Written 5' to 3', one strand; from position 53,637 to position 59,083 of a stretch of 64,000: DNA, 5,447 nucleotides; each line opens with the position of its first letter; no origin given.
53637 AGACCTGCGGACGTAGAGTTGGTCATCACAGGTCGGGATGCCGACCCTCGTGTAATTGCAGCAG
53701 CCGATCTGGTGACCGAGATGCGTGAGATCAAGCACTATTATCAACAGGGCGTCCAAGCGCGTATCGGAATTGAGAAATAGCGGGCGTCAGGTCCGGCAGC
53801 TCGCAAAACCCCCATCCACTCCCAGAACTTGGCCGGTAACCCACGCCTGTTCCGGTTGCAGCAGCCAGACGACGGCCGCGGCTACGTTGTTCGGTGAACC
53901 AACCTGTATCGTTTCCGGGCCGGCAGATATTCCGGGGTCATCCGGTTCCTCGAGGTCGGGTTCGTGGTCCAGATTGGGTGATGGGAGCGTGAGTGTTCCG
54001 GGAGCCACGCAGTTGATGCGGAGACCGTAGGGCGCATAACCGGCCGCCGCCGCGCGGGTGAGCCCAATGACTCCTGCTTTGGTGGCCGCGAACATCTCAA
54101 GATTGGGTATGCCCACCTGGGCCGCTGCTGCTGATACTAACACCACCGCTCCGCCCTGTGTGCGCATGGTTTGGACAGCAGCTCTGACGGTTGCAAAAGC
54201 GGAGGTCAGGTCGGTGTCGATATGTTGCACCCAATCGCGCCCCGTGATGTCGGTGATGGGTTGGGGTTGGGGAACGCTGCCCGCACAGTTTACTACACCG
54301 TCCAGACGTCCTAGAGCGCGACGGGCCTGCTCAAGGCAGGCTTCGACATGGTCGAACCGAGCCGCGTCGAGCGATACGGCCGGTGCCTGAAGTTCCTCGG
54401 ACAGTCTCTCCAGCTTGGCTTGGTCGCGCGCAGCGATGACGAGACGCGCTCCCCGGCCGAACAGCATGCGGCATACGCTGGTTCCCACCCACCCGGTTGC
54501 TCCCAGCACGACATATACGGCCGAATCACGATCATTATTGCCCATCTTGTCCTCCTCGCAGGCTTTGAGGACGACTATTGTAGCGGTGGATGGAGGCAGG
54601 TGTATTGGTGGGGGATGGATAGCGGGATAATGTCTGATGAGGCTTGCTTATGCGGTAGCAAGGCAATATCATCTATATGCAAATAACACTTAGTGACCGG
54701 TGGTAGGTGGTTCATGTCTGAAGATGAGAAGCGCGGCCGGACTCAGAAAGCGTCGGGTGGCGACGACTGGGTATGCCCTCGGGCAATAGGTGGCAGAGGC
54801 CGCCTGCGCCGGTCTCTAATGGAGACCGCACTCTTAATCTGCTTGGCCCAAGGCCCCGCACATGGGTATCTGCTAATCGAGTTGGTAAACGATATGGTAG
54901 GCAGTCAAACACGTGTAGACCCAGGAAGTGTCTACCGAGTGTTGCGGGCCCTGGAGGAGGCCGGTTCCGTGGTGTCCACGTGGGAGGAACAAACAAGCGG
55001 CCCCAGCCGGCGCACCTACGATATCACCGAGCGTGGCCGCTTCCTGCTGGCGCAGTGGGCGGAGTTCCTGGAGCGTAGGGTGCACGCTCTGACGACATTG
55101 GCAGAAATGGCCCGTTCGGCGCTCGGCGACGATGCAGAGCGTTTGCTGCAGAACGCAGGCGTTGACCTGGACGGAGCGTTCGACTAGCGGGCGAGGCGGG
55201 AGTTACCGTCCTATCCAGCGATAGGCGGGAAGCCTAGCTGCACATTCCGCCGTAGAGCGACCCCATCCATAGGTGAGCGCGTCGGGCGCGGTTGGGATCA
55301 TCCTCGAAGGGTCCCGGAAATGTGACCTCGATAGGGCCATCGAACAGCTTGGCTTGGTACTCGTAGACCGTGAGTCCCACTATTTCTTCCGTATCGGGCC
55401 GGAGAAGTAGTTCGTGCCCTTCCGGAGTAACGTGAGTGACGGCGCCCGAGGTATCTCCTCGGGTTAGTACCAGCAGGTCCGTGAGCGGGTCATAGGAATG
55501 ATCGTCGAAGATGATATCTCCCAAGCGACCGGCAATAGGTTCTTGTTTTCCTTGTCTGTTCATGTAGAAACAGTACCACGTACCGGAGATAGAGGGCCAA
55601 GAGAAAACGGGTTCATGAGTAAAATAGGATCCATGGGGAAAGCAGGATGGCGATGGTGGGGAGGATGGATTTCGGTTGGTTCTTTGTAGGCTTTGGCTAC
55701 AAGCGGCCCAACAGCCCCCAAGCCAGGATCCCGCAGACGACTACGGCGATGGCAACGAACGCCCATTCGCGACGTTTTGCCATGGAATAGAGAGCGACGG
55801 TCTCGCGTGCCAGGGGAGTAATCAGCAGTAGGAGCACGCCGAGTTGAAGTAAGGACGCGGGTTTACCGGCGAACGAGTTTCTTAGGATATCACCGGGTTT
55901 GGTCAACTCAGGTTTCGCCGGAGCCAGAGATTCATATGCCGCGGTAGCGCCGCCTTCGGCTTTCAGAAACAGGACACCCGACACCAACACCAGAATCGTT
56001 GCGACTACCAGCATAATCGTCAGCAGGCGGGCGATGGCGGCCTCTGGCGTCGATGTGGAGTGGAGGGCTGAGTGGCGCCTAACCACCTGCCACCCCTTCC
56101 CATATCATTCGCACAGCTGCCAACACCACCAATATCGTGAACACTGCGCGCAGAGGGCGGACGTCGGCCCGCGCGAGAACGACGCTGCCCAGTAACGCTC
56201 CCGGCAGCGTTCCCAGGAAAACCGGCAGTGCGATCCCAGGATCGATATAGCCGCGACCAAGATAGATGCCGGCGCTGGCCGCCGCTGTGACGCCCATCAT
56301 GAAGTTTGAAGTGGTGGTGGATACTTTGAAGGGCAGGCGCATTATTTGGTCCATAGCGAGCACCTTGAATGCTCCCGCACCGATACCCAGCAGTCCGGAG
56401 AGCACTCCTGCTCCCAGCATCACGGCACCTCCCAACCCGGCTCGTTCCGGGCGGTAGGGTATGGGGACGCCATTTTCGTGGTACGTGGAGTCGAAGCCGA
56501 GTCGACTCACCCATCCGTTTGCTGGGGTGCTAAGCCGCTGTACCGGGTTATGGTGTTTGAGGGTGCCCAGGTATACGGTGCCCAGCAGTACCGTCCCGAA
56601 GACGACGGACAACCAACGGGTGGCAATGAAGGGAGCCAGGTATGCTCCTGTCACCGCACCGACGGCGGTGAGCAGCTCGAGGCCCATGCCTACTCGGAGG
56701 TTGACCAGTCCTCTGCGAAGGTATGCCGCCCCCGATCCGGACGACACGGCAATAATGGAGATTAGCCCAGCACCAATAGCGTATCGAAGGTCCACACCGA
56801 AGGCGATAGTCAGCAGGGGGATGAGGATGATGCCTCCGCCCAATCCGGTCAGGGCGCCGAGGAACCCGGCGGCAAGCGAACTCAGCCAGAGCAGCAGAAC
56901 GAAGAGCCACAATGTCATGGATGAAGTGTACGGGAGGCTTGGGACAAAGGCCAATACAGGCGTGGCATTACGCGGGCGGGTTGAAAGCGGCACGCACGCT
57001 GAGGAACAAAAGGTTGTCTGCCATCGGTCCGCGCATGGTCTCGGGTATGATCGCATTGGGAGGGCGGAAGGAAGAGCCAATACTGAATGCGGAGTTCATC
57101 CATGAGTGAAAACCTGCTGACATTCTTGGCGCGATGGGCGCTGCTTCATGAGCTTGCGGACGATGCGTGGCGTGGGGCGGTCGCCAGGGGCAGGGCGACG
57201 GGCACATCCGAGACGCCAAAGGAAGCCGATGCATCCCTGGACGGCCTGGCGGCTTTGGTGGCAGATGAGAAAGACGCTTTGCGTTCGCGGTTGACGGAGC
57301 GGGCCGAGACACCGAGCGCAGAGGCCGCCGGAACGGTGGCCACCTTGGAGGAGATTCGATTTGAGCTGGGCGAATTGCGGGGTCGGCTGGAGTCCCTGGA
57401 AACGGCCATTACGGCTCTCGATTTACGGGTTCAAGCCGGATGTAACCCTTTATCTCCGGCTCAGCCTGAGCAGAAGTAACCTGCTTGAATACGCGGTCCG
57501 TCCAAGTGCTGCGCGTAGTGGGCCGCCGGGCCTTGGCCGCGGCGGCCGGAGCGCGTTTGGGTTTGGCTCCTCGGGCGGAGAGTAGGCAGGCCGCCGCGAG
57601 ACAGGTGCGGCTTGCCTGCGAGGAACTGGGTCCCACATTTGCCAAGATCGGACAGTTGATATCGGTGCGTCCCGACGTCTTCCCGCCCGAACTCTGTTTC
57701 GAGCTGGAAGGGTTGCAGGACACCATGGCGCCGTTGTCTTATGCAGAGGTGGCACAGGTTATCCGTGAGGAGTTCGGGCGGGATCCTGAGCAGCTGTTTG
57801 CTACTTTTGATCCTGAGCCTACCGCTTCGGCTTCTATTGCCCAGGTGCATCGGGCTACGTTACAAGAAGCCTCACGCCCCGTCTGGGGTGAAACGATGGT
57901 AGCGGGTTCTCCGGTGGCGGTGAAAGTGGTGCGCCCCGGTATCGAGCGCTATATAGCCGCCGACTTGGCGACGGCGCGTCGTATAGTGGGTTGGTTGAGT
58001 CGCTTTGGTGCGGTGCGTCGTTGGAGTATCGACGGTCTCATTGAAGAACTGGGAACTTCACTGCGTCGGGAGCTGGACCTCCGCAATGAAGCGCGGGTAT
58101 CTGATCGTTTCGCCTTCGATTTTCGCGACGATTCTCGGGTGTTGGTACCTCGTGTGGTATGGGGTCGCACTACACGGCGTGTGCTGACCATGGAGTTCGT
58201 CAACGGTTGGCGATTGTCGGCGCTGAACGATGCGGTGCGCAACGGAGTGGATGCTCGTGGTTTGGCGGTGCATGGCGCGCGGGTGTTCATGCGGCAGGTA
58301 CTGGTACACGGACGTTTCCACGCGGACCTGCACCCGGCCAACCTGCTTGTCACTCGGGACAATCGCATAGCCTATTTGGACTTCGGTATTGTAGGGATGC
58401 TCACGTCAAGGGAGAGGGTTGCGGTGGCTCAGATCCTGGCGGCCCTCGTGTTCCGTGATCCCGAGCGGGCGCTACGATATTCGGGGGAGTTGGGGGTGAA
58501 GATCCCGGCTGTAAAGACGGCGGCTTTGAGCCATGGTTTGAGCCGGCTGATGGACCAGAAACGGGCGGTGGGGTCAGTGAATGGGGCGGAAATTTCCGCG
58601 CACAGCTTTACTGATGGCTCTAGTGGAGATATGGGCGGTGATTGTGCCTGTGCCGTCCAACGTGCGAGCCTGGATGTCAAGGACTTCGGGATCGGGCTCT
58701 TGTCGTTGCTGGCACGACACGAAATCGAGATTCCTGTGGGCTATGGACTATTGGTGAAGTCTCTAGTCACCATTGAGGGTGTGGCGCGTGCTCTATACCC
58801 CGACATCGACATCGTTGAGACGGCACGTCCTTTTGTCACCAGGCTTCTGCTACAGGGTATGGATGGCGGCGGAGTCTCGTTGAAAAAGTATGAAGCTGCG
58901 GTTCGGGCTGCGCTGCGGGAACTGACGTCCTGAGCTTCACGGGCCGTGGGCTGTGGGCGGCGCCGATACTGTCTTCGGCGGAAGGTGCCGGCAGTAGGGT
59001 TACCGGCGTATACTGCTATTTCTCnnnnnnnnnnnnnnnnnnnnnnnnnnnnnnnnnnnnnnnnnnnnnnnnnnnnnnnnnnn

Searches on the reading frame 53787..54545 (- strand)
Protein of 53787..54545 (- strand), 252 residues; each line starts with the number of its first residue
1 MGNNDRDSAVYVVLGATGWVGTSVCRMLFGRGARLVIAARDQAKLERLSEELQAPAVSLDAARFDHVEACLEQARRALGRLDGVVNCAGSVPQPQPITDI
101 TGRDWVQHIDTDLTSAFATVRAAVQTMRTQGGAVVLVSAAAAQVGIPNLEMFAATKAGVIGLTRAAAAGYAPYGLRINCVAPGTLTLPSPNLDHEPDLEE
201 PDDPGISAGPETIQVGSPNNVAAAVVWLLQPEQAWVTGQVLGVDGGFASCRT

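Call 81: search_protein_families(library=pfam, proteins=[window:53787-54545:-], max_evalue=0.00001)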
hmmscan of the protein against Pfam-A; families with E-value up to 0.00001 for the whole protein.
window:53787-54545:- (252 aa): 4 families
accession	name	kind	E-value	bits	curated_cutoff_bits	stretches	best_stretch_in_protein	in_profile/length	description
PF13561.12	adh_short_C2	-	1.5e-47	162.7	27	1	20-247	8-235/236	Enoyl-(Acyl carrier protein) reductase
PF00106.31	adh_short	-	6.9e-37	127.3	26.6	1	10-185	2-182/195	short chain dehydrogenase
PF08659.16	KR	-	1.1e-12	48.7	22.6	1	9-157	1-154/180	KR domain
PF13460.12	NAD_binding_10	-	5.7e-06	26.8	27.2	1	15-186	1-147/184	NAD(P)H-binding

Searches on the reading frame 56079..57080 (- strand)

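Call 81: search_protein_families(library=pfam, proteins=[window:56079-57080:-], max_evalue=0.00001)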
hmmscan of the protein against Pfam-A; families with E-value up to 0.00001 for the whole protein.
window:56079-57080:- (333 aa): 1 family
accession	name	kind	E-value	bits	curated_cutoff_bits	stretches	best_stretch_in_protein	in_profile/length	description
PF01925.25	TauE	-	1.5e-43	149.6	32.6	1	66-325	3-237/237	Sulfite exporter TauE/SafE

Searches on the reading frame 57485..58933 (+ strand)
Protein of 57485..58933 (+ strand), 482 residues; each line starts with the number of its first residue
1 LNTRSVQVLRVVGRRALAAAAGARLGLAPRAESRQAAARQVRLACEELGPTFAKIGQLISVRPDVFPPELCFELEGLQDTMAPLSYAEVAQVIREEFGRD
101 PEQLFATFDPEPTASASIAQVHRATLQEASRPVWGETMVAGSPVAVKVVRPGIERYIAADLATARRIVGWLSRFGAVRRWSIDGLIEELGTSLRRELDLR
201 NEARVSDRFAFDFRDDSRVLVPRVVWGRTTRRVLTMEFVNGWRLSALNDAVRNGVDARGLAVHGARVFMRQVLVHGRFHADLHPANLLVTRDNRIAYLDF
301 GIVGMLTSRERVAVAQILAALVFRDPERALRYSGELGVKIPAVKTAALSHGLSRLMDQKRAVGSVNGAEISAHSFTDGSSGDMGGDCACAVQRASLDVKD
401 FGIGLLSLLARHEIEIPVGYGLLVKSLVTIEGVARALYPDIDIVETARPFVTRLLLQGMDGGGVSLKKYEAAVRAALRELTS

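Call 81: search_protein_families(library=pfam, proteins=[window:57485-58933:+], max_evalue=0.00001)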
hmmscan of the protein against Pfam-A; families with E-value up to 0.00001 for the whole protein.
window:57485-58933:+ (482 aa): 1 family
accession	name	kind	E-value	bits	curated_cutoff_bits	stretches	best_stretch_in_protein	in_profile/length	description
PF03109.22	ABC1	-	1.4e-67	227.8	22.9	1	77-332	2-243/244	ABC1 atypical kinase-like domain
